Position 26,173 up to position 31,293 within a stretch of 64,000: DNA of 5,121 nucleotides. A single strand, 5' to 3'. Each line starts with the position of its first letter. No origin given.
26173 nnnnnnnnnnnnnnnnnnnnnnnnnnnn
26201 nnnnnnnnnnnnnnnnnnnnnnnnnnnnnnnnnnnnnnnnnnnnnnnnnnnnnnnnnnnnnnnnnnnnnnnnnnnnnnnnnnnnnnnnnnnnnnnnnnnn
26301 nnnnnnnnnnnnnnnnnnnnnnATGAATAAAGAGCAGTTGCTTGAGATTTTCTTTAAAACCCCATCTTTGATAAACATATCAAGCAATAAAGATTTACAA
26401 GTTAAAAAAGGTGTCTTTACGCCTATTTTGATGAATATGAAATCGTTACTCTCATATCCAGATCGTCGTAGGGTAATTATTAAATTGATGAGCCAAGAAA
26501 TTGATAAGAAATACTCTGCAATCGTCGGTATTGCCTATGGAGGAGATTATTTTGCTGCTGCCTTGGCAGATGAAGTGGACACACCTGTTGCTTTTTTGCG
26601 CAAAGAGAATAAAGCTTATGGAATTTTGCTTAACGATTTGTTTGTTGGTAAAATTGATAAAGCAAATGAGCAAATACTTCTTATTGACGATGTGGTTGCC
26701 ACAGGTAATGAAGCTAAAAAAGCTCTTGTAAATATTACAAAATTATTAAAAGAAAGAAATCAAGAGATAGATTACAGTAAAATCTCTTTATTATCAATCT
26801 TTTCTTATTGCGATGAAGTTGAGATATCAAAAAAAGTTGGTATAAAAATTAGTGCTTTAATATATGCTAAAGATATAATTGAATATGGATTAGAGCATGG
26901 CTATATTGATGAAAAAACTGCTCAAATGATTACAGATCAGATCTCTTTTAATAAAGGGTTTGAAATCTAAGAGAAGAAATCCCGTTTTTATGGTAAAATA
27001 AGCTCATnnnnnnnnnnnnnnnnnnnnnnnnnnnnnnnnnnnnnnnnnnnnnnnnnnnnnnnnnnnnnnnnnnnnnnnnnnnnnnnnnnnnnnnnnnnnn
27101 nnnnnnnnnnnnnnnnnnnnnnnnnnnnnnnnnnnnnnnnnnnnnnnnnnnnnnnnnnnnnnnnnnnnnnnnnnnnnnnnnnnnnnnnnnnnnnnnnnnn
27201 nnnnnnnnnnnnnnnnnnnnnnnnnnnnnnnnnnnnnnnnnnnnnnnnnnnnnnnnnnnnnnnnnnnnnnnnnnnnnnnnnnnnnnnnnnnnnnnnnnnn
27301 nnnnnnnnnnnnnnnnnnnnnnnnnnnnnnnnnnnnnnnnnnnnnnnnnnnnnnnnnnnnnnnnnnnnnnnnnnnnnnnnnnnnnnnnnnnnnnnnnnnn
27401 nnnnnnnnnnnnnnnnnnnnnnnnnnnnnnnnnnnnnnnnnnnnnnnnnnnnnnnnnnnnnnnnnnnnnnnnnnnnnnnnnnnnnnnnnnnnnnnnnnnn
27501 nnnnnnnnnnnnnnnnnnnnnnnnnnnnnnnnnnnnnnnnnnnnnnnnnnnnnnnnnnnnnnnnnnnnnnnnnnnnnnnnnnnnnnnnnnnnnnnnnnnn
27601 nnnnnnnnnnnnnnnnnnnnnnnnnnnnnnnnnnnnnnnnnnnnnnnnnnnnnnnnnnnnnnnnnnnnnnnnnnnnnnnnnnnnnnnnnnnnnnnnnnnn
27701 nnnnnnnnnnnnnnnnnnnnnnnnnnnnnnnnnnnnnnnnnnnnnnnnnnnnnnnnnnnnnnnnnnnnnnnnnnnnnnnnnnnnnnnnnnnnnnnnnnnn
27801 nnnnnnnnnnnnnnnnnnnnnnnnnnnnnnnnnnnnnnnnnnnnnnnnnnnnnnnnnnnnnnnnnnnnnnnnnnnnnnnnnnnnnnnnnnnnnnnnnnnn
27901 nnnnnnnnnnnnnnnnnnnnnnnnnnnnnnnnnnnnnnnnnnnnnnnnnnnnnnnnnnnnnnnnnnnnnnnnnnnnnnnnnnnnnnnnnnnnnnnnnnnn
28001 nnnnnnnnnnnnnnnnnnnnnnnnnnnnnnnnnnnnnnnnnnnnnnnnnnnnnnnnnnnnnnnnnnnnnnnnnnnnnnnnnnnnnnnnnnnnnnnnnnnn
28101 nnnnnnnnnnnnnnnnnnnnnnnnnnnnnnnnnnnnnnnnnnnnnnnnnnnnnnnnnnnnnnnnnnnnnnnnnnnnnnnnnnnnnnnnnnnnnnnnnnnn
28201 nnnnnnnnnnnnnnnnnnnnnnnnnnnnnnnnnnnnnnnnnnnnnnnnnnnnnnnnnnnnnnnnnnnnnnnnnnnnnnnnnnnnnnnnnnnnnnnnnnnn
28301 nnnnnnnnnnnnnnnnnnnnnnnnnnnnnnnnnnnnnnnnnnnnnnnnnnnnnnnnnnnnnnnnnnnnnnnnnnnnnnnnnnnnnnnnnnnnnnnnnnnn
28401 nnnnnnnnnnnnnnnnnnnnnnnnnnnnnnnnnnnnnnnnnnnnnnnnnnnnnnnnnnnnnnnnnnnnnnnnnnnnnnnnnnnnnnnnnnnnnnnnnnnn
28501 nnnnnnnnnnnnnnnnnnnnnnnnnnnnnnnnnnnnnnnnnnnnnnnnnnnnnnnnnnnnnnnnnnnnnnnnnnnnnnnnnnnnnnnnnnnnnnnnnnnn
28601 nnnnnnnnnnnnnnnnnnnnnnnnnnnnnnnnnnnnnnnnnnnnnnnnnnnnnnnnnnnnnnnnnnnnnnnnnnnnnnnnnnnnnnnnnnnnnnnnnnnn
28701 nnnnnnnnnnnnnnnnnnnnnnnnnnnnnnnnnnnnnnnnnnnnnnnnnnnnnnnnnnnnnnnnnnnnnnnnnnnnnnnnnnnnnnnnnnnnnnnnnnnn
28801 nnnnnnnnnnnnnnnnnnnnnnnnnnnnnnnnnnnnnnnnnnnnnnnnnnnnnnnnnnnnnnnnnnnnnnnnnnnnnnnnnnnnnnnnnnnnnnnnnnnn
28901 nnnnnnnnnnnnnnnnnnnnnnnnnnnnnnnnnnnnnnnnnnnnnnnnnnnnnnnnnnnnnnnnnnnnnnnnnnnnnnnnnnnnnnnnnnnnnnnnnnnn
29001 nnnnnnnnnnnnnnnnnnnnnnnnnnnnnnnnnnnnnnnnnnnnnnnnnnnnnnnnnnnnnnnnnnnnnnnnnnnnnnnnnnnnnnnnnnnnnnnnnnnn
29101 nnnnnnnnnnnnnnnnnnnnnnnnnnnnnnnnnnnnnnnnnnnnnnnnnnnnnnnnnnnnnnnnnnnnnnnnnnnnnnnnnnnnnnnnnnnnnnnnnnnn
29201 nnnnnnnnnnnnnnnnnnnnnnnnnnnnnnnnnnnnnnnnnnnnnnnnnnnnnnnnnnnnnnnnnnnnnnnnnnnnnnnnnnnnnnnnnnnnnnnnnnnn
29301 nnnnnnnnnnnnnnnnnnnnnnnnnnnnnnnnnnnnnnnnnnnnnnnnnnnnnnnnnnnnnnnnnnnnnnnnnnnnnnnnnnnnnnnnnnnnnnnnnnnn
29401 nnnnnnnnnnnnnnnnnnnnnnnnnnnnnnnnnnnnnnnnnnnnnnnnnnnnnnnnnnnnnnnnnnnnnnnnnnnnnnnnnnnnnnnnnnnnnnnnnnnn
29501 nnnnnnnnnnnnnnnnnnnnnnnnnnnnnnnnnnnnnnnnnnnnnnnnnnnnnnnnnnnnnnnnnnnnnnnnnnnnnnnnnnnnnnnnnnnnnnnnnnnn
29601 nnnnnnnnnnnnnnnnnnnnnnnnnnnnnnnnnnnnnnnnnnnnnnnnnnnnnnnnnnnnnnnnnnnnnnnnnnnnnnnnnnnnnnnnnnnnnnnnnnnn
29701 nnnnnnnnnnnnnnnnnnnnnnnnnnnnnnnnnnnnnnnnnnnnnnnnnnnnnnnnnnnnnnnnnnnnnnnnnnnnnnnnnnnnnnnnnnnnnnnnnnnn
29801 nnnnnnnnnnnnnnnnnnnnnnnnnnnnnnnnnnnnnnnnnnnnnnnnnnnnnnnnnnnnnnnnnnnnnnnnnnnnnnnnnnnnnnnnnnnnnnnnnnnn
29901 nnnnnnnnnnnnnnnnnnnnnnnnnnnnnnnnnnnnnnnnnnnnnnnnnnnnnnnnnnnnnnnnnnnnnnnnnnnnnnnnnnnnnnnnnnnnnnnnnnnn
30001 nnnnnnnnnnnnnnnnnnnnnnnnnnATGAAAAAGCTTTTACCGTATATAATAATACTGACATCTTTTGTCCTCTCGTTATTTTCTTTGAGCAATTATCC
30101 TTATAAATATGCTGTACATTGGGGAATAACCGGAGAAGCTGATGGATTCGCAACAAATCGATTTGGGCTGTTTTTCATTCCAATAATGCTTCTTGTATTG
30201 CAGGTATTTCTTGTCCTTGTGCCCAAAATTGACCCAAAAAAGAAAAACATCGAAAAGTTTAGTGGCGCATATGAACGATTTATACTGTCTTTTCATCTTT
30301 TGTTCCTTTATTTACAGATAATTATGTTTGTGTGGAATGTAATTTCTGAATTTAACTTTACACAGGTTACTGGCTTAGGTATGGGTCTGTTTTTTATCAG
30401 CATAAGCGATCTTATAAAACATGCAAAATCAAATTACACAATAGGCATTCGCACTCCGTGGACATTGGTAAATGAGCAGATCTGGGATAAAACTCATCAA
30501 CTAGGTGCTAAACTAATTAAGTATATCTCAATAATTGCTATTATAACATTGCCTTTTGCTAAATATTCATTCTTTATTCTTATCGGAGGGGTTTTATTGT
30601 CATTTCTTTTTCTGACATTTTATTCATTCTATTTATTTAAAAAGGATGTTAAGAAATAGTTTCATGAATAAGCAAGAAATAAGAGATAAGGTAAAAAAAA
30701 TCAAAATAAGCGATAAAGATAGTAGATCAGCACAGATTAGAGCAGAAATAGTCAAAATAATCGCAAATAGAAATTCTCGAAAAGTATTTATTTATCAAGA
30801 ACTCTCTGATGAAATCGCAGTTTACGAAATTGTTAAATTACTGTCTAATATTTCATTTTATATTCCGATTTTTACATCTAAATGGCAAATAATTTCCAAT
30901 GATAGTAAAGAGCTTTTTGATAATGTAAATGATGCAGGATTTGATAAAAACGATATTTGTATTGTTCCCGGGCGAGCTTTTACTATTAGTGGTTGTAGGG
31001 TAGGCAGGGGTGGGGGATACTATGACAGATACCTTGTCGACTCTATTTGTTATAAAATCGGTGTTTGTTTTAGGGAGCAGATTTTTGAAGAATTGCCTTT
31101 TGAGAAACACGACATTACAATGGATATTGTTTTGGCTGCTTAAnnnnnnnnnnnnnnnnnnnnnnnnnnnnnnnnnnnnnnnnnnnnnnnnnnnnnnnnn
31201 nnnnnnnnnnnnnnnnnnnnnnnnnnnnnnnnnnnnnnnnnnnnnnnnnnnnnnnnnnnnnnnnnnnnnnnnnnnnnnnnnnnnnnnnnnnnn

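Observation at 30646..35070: RimK-like ATP-grasp ligase within a folate one-carbon gene cluster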

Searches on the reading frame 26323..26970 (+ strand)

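Call 48: search_protein_families(library=pfam, proteins=[window:26323-26970:+], max_evalue=0.00001)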
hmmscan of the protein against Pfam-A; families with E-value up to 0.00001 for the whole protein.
window:26323-26970:+ (215 aa): 1 family
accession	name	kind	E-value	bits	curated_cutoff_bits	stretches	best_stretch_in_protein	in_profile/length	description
PF00156.33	Pribosyltran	-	1.5e-10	41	26.3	1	41-130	4-102/158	Phosphoribosyl transferase domain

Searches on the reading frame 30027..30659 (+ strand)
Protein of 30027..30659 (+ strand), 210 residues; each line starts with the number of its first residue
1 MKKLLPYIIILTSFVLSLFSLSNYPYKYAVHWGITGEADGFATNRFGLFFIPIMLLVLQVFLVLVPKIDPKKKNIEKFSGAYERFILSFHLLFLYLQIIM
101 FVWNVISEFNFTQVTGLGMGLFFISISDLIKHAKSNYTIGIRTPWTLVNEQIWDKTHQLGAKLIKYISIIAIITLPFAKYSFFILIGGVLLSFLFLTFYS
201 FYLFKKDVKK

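Call 3: search_protein_families(library=pfam, proteins=[window:30027-30659:+], max_evalue=0.1)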
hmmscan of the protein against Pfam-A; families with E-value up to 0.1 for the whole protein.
window:30027-30659:+ (210 aa): 2 families
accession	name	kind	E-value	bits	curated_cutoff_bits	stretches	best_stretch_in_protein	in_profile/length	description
PF13630.11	SdpI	-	1.2e-15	57.8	28.2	1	134-200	3-71/71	SdpI/YfhL protein family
PF07853.16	DUF1648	-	5.2e-11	42.5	28.7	1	8-56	1-49/49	Domain of unknown function (DUF1648)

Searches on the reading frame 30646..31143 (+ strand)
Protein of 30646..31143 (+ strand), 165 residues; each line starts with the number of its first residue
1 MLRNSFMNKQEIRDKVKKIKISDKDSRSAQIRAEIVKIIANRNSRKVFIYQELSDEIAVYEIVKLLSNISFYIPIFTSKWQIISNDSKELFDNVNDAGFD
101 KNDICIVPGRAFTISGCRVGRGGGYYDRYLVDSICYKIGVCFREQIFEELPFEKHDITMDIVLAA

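Call 3: search_protein_families(library=pfam, proteins=[window:30646-31143:+], max_evalue=0.1)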
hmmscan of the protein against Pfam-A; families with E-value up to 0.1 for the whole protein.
window:30646-31143:+ (165 aa): 1 family
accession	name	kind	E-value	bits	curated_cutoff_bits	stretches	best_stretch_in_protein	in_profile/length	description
PF01812.26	5-FTHF_cyc-lig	-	5.3e-24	85.6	27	2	96-163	116-184/186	5-formyltetrahydrofolate cyclo-ligase family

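Call 4: search_protein_families(library=ncbifam, proteins=[window:30646-31143:+], max_evalue=0.1)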
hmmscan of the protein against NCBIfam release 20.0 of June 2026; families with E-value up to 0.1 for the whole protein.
window:30646-31143:+ (165 aa): 2 families
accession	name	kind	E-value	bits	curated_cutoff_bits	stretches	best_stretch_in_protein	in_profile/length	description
TIGR02727.1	MTHFS_bact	equivalog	7.4e-26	91.2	84.9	1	9-163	1-180/182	5-formyltetrahydrofolate cyclo-ligase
NF007661.0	PRK10333.1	equivalog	1e-07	31.9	343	1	99-163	123-190/198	5-formyltetrahydrofolate cyclo-ligase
